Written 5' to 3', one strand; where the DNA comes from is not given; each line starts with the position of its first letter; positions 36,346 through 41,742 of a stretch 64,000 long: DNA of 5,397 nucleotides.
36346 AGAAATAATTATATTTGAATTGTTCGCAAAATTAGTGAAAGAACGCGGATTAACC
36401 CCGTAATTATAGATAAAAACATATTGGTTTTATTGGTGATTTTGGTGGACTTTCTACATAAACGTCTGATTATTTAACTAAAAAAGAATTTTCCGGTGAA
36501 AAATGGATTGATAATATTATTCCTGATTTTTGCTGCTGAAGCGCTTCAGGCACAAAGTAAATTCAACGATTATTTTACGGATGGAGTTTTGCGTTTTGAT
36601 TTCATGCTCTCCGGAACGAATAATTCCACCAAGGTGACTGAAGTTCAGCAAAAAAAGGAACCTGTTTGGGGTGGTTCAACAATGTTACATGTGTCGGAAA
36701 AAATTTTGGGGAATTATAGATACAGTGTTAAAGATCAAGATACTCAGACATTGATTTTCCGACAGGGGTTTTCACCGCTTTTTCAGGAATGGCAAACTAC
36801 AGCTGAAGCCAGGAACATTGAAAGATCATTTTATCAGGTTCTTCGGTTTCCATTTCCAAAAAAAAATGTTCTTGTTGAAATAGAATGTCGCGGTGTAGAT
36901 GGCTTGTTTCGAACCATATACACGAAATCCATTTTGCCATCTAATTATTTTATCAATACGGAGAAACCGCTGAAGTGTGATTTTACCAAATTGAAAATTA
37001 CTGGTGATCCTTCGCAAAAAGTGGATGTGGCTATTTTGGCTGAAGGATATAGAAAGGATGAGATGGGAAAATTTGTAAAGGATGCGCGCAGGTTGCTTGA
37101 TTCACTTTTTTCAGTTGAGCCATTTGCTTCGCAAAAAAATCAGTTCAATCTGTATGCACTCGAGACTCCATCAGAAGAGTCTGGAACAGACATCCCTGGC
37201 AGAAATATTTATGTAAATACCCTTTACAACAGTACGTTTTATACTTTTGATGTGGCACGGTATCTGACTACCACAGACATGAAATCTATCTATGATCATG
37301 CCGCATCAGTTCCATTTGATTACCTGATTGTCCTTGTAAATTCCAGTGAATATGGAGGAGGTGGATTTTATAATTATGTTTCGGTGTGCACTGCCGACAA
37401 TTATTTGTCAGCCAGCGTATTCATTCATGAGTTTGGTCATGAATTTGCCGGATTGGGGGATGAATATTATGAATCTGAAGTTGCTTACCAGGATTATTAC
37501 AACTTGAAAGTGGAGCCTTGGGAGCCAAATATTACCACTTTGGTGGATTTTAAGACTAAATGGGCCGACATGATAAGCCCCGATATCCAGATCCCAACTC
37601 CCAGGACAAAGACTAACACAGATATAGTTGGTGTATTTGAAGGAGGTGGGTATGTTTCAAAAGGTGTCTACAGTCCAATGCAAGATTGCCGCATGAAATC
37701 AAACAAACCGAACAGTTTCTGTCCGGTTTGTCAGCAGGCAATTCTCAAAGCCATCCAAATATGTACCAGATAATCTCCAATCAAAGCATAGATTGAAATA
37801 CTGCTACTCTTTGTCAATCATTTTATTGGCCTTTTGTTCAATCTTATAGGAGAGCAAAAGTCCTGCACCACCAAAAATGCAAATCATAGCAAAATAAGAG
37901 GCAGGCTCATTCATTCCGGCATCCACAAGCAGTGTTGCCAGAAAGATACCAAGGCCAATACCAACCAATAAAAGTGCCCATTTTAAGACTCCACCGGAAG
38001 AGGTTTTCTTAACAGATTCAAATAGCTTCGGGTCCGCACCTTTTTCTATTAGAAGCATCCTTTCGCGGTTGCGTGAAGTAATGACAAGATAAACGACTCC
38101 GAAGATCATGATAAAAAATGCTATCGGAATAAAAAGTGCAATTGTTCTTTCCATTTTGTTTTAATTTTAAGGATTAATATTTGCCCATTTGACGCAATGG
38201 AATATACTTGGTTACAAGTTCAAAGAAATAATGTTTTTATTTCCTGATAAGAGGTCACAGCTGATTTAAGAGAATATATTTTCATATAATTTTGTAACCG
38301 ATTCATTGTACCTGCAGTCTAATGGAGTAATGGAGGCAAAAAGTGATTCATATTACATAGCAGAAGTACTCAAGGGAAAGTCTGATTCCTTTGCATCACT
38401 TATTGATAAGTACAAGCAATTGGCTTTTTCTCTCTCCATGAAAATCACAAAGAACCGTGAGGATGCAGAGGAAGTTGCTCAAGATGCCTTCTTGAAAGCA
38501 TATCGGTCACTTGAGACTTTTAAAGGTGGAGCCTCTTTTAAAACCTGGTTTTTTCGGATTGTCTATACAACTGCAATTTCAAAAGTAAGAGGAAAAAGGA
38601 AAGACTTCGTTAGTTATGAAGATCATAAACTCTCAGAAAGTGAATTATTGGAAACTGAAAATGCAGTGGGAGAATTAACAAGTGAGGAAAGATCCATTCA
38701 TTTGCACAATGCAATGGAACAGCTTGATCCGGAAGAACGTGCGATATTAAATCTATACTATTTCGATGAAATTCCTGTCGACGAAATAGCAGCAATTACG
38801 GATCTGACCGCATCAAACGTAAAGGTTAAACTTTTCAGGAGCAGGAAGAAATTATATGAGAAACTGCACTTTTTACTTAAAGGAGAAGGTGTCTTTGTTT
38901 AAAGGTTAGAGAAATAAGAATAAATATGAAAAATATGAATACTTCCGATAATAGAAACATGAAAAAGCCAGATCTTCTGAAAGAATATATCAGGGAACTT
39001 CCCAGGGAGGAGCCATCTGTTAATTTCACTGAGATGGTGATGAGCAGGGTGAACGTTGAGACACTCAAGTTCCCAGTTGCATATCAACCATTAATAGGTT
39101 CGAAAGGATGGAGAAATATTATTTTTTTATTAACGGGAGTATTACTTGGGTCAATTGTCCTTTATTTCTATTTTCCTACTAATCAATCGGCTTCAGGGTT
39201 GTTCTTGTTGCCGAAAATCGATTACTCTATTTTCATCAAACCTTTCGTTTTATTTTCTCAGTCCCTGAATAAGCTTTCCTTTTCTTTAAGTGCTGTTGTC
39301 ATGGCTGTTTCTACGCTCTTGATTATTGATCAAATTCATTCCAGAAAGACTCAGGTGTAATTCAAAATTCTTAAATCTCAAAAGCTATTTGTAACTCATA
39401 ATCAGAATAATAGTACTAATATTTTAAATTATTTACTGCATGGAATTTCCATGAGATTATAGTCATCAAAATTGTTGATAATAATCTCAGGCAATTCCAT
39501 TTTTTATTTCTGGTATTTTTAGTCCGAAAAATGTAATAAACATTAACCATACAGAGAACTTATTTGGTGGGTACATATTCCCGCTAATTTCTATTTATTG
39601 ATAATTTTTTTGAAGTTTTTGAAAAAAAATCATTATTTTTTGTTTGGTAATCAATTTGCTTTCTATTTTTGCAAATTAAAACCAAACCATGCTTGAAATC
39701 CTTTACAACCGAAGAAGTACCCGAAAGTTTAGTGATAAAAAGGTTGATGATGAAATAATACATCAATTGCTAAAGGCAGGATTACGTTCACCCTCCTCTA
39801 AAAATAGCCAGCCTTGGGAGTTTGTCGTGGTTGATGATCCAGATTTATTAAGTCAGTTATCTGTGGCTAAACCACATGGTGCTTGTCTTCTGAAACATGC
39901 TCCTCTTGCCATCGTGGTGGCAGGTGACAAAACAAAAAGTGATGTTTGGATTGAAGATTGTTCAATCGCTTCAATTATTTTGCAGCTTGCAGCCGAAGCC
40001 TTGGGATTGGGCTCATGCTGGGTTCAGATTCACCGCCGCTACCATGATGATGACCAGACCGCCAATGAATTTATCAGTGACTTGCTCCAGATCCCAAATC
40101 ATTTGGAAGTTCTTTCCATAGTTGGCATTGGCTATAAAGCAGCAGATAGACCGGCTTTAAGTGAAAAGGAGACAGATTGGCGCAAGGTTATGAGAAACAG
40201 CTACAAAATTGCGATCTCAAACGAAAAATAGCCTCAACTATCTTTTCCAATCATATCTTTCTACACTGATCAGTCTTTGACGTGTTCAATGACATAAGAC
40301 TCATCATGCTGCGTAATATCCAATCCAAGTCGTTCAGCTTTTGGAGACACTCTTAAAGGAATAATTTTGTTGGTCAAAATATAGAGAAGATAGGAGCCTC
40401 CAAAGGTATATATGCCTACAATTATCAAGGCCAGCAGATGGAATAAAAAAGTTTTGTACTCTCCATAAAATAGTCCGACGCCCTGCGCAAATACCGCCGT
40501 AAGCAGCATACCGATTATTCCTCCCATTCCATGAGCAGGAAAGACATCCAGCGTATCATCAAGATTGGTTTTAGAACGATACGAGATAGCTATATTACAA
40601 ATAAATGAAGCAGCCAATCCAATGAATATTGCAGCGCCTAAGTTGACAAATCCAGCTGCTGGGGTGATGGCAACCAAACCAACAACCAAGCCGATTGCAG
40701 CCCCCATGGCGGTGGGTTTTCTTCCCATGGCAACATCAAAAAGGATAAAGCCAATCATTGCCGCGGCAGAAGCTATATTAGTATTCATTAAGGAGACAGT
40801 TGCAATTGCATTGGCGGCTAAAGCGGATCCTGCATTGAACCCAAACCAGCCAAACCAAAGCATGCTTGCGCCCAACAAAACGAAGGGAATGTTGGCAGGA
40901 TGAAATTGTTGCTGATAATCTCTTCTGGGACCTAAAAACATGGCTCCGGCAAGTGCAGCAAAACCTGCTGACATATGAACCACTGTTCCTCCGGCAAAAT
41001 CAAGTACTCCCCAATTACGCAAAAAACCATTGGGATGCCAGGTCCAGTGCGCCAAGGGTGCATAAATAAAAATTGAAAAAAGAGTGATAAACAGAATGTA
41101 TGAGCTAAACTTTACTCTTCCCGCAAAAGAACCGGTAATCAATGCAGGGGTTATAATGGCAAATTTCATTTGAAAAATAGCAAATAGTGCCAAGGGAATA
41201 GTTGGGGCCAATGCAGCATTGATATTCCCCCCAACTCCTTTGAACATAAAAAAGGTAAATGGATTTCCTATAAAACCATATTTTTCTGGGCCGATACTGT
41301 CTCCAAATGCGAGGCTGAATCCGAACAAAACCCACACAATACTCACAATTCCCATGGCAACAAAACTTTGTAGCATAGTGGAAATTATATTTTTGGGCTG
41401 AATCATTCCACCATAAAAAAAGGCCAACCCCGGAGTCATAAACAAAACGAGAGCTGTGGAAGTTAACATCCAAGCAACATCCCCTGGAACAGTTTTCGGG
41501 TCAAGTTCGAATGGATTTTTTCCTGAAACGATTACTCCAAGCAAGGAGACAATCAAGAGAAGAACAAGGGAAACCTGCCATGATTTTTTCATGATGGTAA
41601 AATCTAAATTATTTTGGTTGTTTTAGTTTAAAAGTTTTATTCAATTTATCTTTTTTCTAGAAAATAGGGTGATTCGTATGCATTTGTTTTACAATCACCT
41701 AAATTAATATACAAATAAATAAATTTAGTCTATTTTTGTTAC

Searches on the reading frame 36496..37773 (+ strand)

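Call 33: search_protein_families(library=pfam, proteins=[window:36496-37773:+], max_evalue=0.00001)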
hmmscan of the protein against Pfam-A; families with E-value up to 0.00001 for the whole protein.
window:36496-37773:+ (425 aa): 2 families
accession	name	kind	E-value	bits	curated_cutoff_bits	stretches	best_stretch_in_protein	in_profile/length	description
PF09471.16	Peptidase_M64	-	7.2e-74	249.1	26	2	166-374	3-211/302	IgA Peptidase M64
PF16217.10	M64_N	-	4.1e-33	114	27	1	22-140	1-119/122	Peptidase M64 N-terminus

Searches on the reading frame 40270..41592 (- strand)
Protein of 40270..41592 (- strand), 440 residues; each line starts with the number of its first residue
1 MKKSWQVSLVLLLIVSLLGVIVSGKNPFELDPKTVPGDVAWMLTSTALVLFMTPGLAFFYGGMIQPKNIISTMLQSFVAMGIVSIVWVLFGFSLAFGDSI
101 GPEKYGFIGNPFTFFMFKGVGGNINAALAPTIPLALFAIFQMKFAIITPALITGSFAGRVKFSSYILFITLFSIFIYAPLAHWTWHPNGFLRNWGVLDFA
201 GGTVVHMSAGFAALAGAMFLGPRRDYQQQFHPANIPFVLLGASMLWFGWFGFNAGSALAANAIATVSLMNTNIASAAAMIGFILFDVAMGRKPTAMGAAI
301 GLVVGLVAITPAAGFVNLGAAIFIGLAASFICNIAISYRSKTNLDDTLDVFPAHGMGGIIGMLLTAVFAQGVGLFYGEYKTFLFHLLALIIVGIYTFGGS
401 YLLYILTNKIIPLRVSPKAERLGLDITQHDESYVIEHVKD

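Call 33: search_protein_families(library=pfam, proteins=[window:40270-41592:-], max_evalue=0.00001)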
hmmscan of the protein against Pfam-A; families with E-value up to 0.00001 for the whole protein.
window:40270-41592:- (440 aa): 1 family
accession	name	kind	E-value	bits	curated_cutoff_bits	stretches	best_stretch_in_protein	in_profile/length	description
PF00909.26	Ammonium_transp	-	4.8e-114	381.6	23.2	1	40-432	1-397/399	Ammonium Transporter Family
